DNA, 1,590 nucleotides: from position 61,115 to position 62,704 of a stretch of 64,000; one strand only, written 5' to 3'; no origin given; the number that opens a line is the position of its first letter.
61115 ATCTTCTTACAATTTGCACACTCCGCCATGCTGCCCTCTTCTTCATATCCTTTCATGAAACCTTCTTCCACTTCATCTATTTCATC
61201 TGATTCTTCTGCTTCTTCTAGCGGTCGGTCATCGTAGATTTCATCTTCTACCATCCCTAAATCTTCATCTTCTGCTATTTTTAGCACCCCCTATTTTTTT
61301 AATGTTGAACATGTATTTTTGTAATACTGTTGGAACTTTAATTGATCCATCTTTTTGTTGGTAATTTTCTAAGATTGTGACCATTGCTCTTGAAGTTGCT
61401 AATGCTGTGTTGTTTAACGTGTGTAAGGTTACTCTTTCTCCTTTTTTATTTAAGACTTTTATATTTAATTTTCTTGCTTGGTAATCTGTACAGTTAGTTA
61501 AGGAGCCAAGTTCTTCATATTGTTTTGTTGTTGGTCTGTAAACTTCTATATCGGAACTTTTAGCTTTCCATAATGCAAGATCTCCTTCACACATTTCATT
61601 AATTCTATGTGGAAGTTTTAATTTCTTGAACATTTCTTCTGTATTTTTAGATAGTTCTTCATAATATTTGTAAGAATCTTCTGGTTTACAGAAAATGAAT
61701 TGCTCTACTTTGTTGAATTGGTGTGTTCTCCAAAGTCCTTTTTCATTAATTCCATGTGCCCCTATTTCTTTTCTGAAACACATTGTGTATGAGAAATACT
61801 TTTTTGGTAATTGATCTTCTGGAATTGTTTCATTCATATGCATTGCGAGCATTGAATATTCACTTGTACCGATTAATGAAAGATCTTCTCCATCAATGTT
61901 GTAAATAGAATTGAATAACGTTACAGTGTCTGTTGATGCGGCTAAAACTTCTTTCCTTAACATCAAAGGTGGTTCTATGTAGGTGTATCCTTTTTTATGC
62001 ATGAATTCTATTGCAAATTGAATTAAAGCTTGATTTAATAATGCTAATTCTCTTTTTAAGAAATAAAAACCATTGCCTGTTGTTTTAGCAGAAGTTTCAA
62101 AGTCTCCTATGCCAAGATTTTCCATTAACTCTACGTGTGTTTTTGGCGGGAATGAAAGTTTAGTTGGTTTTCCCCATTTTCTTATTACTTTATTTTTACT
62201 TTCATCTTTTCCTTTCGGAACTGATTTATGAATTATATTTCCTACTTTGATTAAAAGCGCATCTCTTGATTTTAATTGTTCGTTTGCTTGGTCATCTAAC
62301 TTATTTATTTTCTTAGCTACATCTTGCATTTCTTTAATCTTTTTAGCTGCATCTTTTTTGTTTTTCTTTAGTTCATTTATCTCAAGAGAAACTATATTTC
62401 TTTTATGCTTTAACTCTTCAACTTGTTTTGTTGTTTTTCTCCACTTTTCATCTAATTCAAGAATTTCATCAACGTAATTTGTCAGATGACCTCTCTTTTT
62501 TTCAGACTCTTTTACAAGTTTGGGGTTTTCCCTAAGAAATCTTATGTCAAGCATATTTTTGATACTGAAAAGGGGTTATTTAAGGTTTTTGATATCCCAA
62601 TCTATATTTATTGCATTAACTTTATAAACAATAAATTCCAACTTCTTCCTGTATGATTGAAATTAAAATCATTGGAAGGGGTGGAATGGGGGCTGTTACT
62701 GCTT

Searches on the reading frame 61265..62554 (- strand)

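Call 29: search_protein_families(library=pfam, proteins=[window:61265-62554:-], max_evalue=0.00001)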
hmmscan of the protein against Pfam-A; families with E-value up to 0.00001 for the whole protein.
window:61265-62554:- (429 aa): 2 families
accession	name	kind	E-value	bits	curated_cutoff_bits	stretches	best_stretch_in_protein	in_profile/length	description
PF00587.30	tRNA-synt_2b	-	8.8e-34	117.6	29.3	1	222-398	8-179/179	tRNA synthetase class II core domain (G, H, P, S and T)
PF02403.27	Seryl_tRNA_N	-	4.4e-26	91.7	28.2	1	1-107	1-107/108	Seryl-tRNA synthetase N-terminal domain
